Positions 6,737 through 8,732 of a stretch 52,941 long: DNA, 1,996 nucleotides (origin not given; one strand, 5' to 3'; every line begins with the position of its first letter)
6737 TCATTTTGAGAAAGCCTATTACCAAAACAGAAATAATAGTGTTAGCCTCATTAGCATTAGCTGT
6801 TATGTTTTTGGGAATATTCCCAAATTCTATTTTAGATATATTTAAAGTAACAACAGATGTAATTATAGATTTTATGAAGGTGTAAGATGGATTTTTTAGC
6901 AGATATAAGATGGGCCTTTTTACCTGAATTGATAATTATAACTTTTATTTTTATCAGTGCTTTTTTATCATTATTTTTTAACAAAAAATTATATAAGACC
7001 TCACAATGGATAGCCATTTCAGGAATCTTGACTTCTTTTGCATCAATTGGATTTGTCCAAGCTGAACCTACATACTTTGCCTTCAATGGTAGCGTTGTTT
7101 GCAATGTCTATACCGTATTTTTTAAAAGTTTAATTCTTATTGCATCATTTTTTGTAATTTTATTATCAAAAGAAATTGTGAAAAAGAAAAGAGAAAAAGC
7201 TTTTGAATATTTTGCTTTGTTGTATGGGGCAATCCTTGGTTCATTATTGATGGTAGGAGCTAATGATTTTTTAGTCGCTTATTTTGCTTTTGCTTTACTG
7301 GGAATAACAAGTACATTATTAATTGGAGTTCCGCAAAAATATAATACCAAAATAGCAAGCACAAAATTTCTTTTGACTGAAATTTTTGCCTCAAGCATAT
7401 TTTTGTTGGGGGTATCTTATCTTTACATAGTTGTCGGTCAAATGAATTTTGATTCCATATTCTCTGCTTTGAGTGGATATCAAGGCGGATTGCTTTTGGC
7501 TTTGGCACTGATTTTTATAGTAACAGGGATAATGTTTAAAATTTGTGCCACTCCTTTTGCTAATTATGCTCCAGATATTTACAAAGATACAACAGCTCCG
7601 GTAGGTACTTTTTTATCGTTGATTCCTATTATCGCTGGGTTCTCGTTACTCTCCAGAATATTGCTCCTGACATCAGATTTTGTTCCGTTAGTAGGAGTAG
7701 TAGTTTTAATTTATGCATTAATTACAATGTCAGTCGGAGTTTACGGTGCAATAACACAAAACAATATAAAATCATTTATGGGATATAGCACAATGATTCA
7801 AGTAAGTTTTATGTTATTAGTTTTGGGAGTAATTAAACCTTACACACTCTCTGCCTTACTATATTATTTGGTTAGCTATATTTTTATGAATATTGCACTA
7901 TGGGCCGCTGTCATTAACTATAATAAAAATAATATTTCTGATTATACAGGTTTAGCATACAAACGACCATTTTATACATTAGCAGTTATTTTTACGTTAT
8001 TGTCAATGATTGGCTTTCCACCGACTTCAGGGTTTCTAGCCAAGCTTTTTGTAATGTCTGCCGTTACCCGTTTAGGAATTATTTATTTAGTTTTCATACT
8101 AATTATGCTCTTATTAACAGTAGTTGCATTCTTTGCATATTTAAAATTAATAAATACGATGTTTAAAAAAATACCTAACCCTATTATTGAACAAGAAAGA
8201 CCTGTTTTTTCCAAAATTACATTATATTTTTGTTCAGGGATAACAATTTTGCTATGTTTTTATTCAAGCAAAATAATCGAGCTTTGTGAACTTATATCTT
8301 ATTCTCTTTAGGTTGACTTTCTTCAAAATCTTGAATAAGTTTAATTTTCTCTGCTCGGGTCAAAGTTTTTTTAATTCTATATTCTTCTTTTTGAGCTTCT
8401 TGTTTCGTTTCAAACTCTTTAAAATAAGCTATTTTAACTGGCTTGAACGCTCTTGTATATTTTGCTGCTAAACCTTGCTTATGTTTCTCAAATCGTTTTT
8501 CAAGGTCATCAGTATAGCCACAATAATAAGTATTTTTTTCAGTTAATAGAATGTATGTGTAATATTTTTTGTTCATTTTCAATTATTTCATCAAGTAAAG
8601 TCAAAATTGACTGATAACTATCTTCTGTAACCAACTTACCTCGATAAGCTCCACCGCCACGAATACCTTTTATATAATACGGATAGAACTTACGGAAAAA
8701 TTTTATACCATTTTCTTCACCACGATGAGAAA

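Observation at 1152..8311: Membrane-arm-only, residue-degenerate complex-I-like operon (A-H-J-K-L-M-N, no B/C/D/E/F/G/I)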

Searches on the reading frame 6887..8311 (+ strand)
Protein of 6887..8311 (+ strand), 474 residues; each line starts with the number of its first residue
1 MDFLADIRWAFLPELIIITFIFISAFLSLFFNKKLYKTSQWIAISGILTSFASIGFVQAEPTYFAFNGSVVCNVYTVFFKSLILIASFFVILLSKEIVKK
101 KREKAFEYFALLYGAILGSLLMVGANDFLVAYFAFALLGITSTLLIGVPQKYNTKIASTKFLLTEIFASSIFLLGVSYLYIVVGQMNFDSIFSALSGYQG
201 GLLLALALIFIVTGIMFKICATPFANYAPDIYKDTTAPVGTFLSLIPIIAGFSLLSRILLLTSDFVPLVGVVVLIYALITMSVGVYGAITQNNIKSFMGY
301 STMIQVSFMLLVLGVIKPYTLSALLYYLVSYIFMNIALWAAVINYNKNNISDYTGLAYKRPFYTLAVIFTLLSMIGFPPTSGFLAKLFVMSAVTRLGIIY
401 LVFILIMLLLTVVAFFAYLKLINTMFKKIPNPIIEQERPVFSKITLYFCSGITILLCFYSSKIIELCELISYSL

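Call 3: search_protein_families(library=pfam, proteins=[window:6887-8311:+], max_evalue=1)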
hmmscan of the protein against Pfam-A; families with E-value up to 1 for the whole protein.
window:6887-8311:+ (474 aa): 2 families
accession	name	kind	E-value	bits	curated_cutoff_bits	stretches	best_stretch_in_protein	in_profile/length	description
PF00361.26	Proton_antipo_M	-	3.8e-44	151.5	21.5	1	125-409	1-292/294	NADH:quinone oxidoreductase/Mrp antiporter, TM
PF10866.13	DUF2704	-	0.17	12.2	22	1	59-114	19-74/167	Protein of unknown function (DUF2704)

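Call 4: search_protein_families(library=ncbifam, proteins=[window:6887-8311:+], max_evalue=1)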
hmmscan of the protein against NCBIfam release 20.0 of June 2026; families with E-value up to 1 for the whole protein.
window:6887-8311:+ (474 aa): 60 families (the best 25 are shown)
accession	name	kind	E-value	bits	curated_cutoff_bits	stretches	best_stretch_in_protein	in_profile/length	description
TIGR01770.1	NDH_I_N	subfamily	3.1e-70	237.5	332.6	1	10-463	3-471/472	NADH-quinone oxidoreductase subunit NuoN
NF004440.0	PRK05777.1-3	equivalog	1.9e-62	211.7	519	1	10-468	10-470/477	NADH-quinone oxidoreductase subunit NuoN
NF002701.0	PRK02504.1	equivalog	2.9e-60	204.2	569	1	10-433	14-441/513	NAD(P)H-quinone oxidoreductase subunit N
NF004442.0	PRK05777.1-5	equivalog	2.7e-57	194.8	523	1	10-468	10-475/483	NADH-quinone oxidoreductase subunit NuoN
NF004441.0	PRK05777.1-4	equivalog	9.6e-52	176.3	477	2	99-468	138-517/524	NADH-quinone oxidoreductase subunit NuoN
NF004443.0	PRK05777.2-1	equivalog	1.3e-51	176.4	626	1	2-456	4-477/506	NADH-quinone oxidoreductase subunit NuoN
NF004446.0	PRK05777.2-4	equivalog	8.4e-46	157.1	590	1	7-439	9-463/502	NADH-quinone oxidoreductase subunit NuoN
NF004445.0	PRK05777.2-3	equivalog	5.3e-45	154.3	408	1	11-464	10-467/475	NADH-quinone oxidoreductase subunit NuoN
NF004439.0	PRK05777.1-1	equivalog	2.2e-34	119.2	531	1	10-433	10-440/485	NADH-quinone oxidoreductase subunit NuoN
NF004444.0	PRK05777.2-2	equivalog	9.4e-34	117.3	496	1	13-467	19-487/496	NADH-quinone oxidoreductase subunit NuoN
NF006241.0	PRK08377.1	equivalog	8.6e-27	94.3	645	1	75-468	79-471/494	NADH dehydrogenase subunit N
NF009306.0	PRK12663.1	equivalog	1.2e-26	93.5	542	1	77-466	84-473/498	Na+/H+ antiporter subunit D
NF005818.0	PRK07691.1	equivalog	2.1e-26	93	586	1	66-463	69-472/496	Na+/H+ antiporter subunit D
NF004447.0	PRK05777.2-5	equivalog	1.6e-25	90.1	547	1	11-428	4-424/458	NADH-quinone oxidoreductase subunit NuoN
NF006419.0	PRK08668.1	equivalog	3.4e-25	88.9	617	1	18-469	8-476/613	NADH dehydrogenase subunit M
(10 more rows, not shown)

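Call 70: search_solved_structures(query=window:6887-8311:+, max_evalue=1e-15, show_alignments=1)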
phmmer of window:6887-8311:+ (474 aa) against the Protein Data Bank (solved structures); distinct sequences matched with E-value up to 1e-15: 14.
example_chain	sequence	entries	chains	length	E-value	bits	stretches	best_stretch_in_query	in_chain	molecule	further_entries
6hum_B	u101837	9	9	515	2.2e-50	175.5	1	10-438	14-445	NAD(P)H-quinone oxidoreductase subunit 2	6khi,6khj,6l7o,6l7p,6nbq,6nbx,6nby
9grx_B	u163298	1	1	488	8.6e-42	147.2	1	12-427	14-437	NAD(P)H-quinone oxidoreductase subunit 2 A, chloroplastic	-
7eu3_B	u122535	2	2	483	1.2e-40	143.4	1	12-426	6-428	NAD(P)H-quinone oxidoreductase subunit 2, chloroplastic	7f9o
7wff_B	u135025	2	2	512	3.2e-40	142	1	12-426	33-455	NAD(P)H-quinone oxidoreductase subunit 2, chloroplastic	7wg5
8qby_N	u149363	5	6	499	6e-39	137.8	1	11-426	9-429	NADH-quinone oxidoreductase subunit N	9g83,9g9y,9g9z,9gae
8e9g_N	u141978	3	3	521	2e-31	113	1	96-430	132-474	NADH-quinone oxidoreductase subunit N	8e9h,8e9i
8e73_2M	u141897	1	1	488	2.1e-31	113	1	10-467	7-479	Nad2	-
7a23_I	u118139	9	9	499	3.1e-31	112.4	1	9-467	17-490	Nad2m | NADH-ubiquinone oxidoreductase chain 2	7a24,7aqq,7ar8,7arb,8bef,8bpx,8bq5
6x89_2M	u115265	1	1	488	4.2e-31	112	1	10-464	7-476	NU2M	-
7ar7_N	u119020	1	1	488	5.7e-31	111.5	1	10-467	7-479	NADH-ubiquinone oxidoreductase chain 2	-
3rko_N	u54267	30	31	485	3.7e-26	95.7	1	10-431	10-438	NADH-QUINONE OXIDOREDUCTASE SUBUNIT N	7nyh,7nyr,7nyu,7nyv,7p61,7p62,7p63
7qru_D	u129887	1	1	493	2.9e-18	69.6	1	71-425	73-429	Na+/H+ antiporter subunit D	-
6cfw_H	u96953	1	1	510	6.2e-17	65.3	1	81-454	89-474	Monovalent cation/H+ antiporter subunit D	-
4he8_N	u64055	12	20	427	1.2e-16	64.3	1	46-428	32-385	NADH-quinone oxidoreductase subunit 14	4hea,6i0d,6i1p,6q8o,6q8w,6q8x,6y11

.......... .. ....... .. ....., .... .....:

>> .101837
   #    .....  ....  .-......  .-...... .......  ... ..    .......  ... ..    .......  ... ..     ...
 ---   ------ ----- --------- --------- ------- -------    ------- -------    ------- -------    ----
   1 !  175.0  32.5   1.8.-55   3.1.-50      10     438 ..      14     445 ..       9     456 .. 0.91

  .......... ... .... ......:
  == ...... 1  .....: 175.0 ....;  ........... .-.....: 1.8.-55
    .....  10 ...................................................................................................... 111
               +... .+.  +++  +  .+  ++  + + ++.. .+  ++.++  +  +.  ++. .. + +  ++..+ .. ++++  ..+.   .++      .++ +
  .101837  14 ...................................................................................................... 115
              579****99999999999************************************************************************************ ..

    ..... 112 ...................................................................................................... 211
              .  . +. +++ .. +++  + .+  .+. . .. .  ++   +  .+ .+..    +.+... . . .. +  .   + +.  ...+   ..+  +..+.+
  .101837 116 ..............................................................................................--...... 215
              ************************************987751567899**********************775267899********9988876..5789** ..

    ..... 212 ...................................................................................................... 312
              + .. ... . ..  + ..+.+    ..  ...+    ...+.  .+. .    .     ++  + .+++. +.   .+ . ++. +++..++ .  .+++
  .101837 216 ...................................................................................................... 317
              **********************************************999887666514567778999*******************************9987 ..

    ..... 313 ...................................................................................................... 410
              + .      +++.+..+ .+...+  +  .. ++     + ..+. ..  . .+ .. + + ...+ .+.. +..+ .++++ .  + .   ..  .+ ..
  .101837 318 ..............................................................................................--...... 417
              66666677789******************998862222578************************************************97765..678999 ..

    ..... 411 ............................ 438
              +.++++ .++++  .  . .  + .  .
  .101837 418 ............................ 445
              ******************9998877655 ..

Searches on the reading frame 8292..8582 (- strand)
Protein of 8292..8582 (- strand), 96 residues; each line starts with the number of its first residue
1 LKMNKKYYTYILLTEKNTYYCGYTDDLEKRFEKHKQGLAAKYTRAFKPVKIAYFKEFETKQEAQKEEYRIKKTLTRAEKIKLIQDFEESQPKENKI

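Call 64: search_protein_families(library=pfam, proteins=[window:8292-8582:-], max_evalue=0.001)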
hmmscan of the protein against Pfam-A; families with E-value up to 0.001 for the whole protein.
window:8292-8582:- (96 aa): 1 family
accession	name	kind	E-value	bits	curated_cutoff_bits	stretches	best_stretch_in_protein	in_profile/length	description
PF01541.30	GIY-YIG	-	9.6e-18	64.7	22.6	1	6-76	1-74/78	GIY-YIG catalytic domain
